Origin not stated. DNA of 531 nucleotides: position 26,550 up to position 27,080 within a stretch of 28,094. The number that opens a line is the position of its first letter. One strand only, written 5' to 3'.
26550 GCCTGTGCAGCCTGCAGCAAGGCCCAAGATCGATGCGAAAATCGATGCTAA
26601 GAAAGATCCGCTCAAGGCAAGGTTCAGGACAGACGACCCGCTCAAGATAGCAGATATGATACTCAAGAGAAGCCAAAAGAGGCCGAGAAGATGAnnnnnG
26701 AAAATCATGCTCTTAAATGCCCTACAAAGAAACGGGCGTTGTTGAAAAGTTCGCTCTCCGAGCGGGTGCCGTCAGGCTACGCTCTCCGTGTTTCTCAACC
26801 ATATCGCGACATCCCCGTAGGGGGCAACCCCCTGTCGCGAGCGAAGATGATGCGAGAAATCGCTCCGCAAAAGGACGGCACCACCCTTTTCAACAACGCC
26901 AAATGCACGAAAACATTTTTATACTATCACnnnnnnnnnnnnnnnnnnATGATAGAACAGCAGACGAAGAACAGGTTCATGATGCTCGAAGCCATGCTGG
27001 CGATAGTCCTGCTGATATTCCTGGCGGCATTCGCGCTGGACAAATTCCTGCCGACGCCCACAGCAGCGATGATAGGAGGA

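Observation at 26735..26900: Family of 120-166 nt rod-like nested-hairpin elements whose stems co-vary between copies while core motifs stay conserved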

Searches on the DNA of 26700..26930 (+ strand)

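Call 35: search_rna_families(source=window, start=26700, end=26930, threshold=evalue, max_evalue=10, show_alignments=2)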
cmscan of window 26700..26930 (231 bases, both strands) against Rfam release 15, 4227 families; matches with E-value up to 10: 2.
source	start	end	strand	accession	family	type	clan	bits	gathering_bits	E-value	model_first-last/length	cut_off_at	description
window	26735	26768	+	RF01122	sR39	Gene; snRNA; snoRNA; CD-box;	-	13.7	50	0.27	1-56/56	no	Small nucleolar RNA sR39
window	26873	26913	-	RF00039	DicF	Gene; antisense;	-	11.6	48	5.4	1-52/52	no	DicF RNA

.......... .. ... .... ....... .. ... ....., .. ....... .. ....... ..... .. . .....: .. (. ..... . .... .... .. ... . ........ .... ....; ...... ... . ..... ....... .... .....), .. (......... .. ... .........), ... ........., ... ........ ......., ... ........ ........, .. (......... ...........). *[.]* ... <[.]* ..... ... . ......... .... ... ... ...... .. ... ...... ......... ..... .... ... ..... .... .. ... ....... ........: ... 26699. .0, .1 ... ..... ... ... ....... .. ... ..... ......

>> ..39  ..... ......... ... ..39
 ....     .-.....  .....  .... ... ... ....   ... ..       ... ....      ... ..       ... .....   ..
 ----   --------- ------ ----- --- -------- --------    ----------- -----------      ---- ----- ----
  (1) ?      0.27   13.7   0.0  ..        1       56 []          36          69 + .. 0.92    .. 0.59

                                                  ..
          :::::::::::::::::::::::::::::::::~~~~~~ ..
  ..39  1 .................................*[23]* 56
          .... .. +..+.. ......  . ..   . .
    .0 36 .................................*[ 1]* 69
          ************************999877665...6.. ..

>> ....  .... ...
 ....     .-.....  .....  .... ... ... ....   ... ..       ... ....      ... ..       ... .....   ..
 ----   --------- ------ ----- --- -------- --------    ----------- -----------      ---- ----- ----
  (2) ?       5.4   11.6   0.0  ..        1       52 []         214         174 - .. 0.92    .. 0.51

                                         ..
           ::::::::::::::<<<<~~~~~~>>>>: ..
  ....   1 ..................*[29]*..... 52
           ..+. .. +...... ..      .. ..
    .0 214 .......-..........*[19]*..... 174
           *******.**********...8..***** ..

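Call 51: build_rna_model(alignment_id=A2, structure=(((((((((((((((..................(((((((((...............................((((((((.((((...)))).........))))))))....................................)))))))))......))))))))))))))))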
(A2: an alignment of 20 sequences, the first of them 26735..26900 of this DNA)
Model R1 built from alignment A2 (20 sequences, 176 columns); structure: as given.
model positions 166; base pairs 36; branch points 0; effective number of sequences 5.33; information 0.59 bits per position. Calibrated on 0.2 Mb of random sequence (short: E-values are rough).
structure used (alignment columns):
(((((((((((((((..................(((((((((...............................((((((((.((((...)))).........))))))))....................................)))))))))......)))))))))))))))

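Call 52: search_with_rna_model(model_id=R1, source=window, max_evalue=10, filters=off, show_alignments=5)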
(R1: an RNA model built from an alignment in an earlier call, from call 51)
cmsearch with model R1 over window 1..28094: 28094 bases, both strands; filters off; matches with E-value up to 10: 51.
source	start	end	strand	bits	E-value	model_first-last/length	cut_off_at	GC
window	26735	26900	+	131.8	1.3e-30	1-166/166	no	0.59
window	12616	12777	+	110.3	1.9e-25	1-166/166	no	0.61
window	9746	9874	+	44.6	1.1e-09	1-166/166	no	0.6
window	26735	26900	-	20.9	0.00051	1-166/166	no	0.59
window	12616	12777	-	14.9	0.014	1-166/166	no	0.61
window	5070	5158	-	8.8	0.4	1-166/166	no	0.44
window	1432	1525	+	8.1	0.59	1-166/166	no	0.6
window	9569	9661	-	7.9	0.66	1-166/166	no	0.52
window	10900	10977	-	5.8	2.1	1-166/166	no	0.54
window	12856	12893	-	5.5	2.5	1-166/166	no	0.58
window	9860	9874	-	5.2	2.9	1-166/166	no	0.93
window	4012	4121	-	5.2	3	1-166/166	no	0.35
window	12856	12893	+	5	3.2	1-166/166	no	0.58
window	27522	27556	-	4.8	3.7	1-166/166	no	0.49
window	9697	9725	-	4.7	3.7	1-166/166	no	0.34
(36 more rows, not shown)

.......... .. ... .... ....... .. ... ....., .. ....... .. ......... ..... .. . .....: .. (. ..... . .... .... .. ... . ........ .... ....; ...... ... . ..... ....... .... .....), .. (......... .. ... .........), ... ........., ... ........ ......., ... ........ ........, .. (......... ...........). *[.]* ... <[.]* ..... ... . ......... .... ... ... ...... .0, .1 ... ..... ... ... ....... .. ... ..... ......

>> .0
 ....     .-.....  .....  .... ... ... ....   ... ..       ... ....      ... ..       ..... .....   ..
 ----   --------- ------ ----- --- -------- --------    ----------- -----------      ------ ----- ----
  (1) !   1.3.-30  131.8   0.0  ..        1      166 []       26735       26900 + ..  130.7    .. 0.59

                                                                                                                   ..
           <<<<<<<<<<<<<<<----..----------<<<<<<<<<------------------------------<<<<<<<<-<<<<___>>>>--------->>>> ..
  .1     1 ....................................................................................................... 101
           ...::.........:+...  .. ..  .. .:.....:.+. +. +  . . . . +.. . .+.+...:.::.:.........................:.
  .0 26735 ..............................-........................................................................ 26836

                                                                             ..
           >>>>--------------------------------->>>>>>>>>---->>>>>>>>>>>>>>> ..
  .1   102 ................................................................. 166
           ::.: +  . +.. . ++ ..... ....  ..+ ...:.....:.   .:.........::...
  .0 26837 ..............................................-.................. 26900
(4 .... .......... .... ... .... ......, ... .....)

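Call 53: search_with_rna_model(model_id=R1, sources=[window, L002, L003, L004, L005, L006, L007, L008, L009, L010, L011, L012, L013, L014, L015, L016, L017, L018, L019, L020, L021, L022, L023, L024, L025, L026, L027, L028, L029, L030, L031, L032, L033, L034, L035, L036, L037, L039, L040, L041, L042, L043, L044, L045, L046, L047, L048, L049, L050, L051, L052, L053, L054, L055, L056, L057, L058, L059, L060, L061, L062, L063, L064, L065, L066, L067, L068, L069, L070, L071, L072, L073, L074, L075, L076, L077, L078, L079, L080, L081, L082, L083, L084, L085, L086, L087, L088, L089, L090, L091, L092, L093, L094, L095, L096, L097, L098, L099, L101, L102], max_evalue=0.001, make_alignment=true)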
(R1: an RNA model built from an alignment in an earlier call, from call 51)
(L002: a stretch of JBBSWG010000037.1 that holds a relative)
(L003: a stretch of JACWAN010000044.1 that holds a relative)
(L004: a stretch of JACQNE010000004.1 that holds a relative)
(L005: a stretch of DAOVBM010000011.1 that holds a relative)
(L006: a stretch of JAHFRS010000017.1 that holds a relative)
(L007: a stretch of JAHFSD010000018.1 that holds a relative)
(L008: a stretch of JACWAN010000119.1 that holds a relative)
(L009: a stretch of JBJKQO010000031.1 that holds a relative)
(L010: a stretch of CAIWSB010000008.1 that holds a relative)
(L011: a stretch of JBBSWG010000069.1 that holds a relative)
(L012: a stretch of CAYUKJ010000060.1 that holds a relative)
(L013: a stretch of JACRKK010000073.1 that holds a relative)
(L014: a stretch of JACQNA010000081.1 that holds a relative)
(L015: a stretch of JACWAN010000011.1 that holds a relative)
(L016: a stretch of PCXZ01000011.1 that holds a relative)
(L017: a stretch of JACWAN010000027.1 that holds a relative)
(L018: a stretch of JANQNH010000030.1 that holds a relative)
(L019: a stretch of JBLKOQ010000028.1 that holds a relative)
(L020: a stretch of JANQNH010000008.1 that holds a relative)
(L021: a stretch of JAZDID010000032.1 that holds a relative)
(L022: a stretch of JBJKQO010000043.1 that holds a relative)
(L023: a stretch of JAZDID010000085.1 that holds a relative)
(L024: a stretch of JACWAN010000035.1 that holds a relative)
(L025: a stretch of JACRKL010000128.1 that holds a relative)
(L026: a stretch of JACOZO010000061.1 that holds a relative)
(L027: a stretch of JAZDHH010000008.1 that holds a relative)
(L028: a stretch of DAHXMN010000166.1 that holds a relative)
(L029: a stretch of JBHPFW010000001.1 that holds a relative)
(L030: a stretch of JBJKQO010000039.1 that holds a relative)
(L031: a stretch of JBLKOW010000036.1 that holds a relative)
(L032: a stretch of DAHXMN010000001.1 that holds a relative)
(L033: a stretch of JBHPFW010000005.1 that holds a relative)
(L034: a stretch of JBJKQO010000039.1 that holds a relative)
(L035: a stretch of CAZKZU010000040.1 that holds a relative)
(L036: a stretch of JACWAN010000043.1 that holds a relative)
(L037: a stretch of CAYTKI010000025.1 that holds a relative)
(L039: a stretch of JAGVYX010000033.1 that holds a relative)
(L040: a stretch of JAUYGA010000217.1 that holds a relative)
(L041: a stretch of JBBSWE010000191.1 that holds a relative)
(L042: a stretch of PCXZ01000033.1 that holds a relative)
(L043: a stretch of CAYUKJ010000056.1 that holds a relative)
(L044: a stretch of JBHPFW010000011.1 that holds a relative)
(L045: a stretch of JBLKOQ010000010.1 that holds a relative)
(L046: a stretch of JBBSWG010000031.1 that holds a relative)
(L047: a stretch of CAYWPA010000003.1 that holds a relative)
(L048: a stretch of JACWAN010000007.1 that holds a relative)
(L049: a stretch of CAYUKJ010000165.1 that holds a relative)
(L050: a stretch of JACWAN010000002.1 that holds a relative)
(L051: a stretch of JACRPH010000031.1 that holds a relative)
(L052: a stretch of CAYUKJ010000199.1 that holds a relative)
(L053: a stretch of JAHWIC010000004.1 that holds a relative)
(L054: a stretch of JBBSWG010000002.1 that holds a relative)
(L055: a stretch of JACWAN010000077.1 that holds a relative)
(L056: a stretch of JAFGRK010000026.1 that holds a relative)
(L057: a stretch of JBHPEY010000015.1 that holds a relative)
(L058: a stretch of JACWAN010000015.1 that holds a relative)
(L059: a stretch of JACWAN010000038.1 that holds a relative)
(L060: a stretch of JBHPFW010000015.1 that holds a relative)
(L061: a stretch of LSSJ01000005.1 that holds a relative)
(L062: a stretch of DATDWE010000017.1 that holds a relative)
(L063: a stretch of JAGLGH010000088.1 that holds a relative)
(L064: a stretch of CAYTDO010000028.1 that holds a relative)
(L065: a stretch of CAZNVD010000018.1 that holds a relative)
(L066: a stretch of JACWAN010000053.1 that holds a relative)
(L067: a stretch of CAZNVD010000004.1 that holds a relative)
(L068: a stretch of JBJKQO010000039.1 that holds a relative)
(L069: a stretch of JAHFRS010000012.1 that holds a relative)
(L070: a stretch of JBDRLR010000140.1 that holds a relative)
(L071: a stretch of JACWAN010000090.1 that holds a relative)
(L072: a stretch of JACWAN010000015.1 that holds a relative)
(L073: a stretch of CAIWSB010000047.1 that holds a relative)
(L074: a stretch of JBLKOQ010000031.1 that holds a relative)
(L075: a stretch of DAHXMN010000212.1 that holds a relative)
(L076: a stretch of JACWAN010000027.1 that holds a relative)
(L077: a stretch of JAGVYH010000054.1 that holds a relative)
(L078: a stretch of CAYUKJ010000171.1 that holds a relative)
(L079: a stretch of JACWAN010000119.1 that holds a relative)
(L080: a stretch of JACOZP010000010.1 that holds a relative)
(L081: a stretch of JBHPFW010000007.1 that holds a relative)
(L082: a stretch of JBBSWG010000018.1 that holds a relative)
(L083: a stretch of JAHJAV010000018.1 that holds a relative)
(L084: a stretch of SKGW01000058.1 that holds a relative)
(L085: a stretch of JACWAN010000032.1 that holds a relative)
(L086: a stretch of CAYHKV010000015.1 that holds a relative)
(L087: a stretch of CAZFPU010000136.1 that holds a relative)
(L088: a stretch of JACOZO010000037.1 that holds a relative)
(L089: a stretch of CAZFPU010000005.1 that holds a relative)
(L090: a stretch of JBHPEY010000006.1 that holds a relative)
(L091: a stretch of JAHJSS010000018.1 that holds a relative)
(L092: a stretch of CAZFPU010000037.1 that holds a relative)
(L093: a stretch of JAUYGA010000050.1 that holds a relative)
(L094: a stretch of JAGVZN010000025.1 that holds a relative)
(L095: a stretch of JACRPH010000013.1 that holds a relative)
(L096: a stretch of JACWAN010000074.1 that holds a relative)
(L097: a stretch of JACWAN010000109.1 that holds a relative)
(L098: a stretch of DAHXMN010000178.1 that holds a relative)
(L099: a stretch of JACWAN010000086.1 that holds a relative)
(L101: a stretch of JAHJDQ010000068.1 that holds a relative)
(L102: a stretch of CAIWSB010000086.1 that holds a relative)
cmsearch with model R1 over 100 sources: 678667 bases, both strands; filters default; matches with E-value up to 0.001: 131.
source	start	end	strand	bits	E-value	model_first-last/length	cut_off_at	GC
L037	5734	5896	-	137.1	1.8e-30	1-166/166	no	0.56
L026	2591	2756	-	134.5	7.5e-30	1-166/166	no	0.48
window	26735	26900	+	131.9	3.2e-29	1-166/166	no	0.59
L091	5832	5995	+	128.9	1.6e-28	1-166/166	no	0.59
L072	3487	3653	-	126.1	7.7e-28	1-166/166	no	0.63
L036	1823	1990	-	125.4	1.1e-27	1-166/166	no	0.6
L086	1588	1754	-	123.6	3e-27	1-166/166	no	0.5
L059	9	176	+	122.4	5.9e-27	1-166/166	no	0.6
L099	1709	1876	-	122.1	6.8e-27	1-166/166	no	0.58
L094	5523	5686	+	121.9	7.6e-27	1-166/166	no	0.51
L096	2131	2298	-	121.2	1.2e-26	1-166/166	no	0.6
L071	2736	2901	-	120.9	1.3e-26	1-166/166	no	0.56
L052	979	1144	-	119.8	2.5e-26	1-166/166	no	0.6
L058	6246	6409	+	119.3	3.2e-26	1-166/166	no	0.63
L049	2061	2226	+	119.3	3.3e-26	1-166/166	no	0.58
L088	3442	3605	+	119.2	3.5e-26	1-166/166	no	0.5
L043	3676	3841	+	118.7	4.6e-26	1-166/166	no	0.68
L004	6534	6699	-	118.6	4.8e-26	1-166/166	no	0.52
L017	545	709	+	117.9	7.1e-26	1-166/166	no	0.63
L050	7018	7181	-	117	1.2e-25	1-166/166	no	0.62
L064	4176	4341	+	114.4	4.7e-25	1-166/166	no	0.52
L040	3054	3216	+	108.8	1.1e-23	1-166/166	no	0.5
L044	3872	4037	-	108.3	1.4e-23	1-166/166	no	0.46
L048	1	164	+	105.3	7.4e-23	1-166/166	no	0.66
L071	7638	7802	+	101.6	5.5e-22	1-166/166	no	0.67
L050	5381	5538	-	101.3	6.8e-22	1-166/166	no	0.69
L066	366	526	-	93.3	5.6e-20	4-166/166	5'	0.65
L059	5094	5258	-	93.3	5.6e-20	4-166/166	5'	0.56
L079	4583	4739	+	92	1.1e-19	1-158/166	3'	0.62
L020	2153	2317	+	91.8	1.3e-19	1-166/166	no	0.43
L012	808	986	-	90.4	2.8e-19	1-166/166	no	0.64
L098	1006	1172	+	89.6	4.2e-19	1-166/166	no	0.66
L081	232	396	+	88.6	7.4e-19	1-166/166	no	0.49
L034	5021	5191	-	87.8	1.1e-18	1-166/166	no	0.45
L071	2562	2726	-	86.6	2.2e-18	1-166/166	no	0.67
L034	5993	6158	-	83.6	1.2e-17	1-166/166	no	0.53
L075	319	475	-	83.3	1.4e-17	1-166/166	no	0.67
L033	249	411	+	83.1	1.5e-17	1-166/166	no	0.52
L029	440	601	-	79.7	9.7e-17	1-166/166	no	0.51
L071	848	1051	+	76.7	5.2e-16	1-166/166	no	0.61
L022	1573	1741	+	75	1.3e-15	1-166/166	no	0.48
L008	1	149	+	74.8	1.5e-15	17-166/166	5'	0.66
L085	1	139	-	74.8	1.5e-15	1-139/166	3'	0.65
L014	2069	2322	-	70.6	1.5e-14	1-166/166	no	0.52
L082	5472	5627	-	65.2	3.1e-13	1-166/166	no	0.58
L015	3201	3327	+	63.4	8e-13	1-126/166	3'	0.6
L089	6527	6654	+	60.8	3.5e-12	21-151/166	no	0.54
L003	2972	3114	-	60.6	3.8e-12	26-166/166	5'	0.64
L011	1812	1940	+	60.4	4.1e-12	22-151/166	no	0.61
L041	1552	1704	-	60.4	4.2e-12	1-166/166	no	0.44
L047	7175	7327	+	60.2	4.7e-12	1-166/166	no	0.43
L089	7583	7730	-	59.7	6.3e-12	1-166/166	no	0.49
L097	4653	4855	-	58.2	1.4e-11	1-166/166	no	0.62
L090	1265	1379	+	56.9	2.9e-11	31-146/166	no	0.62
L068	4321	4469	-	56.9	2.9e-11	1-166/166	no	0.45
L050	1624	1759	-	56.4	3.7e-11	1-166/166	no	0.72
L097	1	106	-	56.4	3.9e-11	1-107/166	3'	0.6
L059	263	411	-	56.2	4.2e-11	1-166/166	no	0.7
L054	5712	5831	-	55.4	6.6e-11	30-150/166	no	0.56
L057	2713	2823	-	54.7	9.9e-11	32-145/166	no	0.65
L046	1650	1768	-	53.6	1.8e-10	30-150/166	no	0.5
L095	3860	3980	+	53.5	1.9e-10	30-150/166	no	0.51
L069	2075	2205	+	52.7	2.9e-10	18-151/166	no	0.49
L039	6365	6522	-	52.4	3.5e-10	1-166/166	no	0.49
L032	7849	7984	+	52.3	3.6e-10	1-166/166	no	0.65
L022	3596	3740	-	52.1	4.1e-10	11-156/166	no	0.48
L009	2123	2261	+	51.3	6.2e-10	13-154/166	no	0.45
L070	2427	2543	-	50.6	9.6e-10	31-146/166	no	0.68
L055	5897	5992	-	49.6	1.7e-09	77-166/166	5'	0.59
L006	6611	6730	-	49.3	1.9e-09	30-150/166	no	0.52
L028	83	218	+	48.5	2.9e-09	1-166/166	no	0.66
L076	1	112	+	48.2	3.5e-09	55-166/166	5'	0.67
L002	80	228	-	47.6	5e-09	1-166/166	no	0.54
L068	6010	6217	-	47.2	6.2e-09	1-166/166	no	0.49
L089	2841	2961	+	47.1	6.3e-09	29-151/166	no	0.55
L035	5297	5413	-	46.4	9.5e-09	31-146/166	no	0.44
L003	1737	1892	+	46.1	1.1e-08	1-166/166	no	0.63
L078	788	934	+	44.2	3.1e-08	1-166/166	no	0.59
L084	661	778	+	42.9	6.6e-08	30-148/166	no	0.44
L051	3975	4093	-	42.7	7.5e-08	30-148/166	no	0.55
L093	1609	1730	-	42.1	1e-07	30-148/166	no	0.45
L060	3337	3445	-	39.8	3.5e-07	35-142/166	no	0.46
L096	3886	3975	-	38.7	6.6e-07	77-166/166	5'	0.63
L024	5949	6085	-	38.6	7e-07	16-151/166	no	0.69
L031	6634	6784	+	38.4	7.6e-07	1-166/166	no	0.36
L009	6474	6618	-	38.2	8.8e-07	1-166/166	no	0.5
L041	171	287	+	38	9.6e-07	30-148/166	no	0.51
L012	2407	2444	+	37.2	1.5e-06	69-106/166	no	0.74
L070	1772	1892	-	36.3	2.5e-06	29-151/166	no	0.61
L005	3741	3851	-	34.8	5.6e-06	33-144/166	no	0.49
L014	1494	1528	-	34.2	8e-06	70-104/166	no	0.74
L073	1331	1365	-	33.9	9.4e-06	70-104/166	no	0.69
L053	6123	6157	-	33.8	9.9e-06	70-104/166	no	0.69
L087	5073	5107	+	33.8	9.9e-06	70-104/166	no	0.69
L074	4848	4882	+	33.7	1e-05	70-104/166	no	0.74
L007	3044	3095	+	33.6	1.1e-05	69-120/166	no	0.6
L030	2674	2816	+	33.6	1.1e-05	1-166/166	no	0.52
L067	5187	5221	+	33.5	1.2e-05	70-104/166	no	0.74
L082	7893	7998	-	33.4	1.3e-05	37-140/166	no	0.52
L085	1217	1353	-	32.7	1.8e-05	1-166/166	no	0.68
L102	7440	7573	-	32.7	1.8e-05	1-166/166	no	0.51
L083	4451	4594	+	32.2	2.4e-05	1-166/166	no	0.49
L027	7531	7563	-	31.9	2.9e-05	71-103/166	no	0.67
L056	1887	1921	+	31.8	3e-05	70-104/166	no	0.77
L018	5833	5863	-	31.7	3.1e-05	72-102/166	no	0.77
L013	35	69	-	31.2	4e-05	70-104/166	no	0.66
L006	3961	3987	-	31.1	4.4e-05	74-100/166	no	0.67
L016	4594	4628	+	31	4.5e-05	70-104/166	no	0.74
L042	879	913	+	31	4.5e-05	70-104/166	no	0.74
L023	6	42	-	30.9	5e-05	69-105/166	no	0.73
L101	1070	1104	-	30.4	6.4e-05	70-104/166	no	0.69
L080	7280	7314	-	30.1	7.6e-05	70-104/166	no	0.71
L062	3647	3679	-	29.9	8.3e-05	71-103/166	no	0.79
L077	117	149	+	29.9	8.3e-05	71-103/166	no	0.79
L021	3083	3117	-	29.9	8.7e-05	70-104/166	no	0.74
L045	2106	2140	-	29.2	0.00013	70-104/166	no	0.74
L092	210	242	+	28.8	0.00016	71-103/166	no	0.79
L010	1372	1406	-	28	0.00024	70-104/166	no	0.71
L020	7662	7696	+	27.7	0.00028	70-104/166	no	0.71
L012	2327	2363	-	27.5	0.00033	69-105/166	no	0.86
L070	1912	2034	+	27.4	0.00033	29-151/166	no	0.61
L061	5439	5459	-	27.3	0.00035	77-97/166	no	0.76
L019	5805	5833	-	27.1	0.00039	73-101/166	no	0.83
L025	6460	6494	+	27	0.00041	70-104/166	no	0.63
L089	4597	4770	+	26.3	0.00061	29-151/166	no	0.52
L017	1698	1828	-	26.3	0.00063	1-166/166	no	0.69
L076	1628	1647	-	26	0.00073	78-97/166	no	0.8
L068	6624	6744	+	25.5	0.00095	28-151/166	no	0.51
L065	5627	5646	+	25.5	0.00099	78-97/166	no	0.8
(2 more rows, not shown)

Alignment A3: 131 matches aligned to the model, 313 columns, each read 5' to 3' on its own strand. Consensus structure (alignment columns), stored with it:
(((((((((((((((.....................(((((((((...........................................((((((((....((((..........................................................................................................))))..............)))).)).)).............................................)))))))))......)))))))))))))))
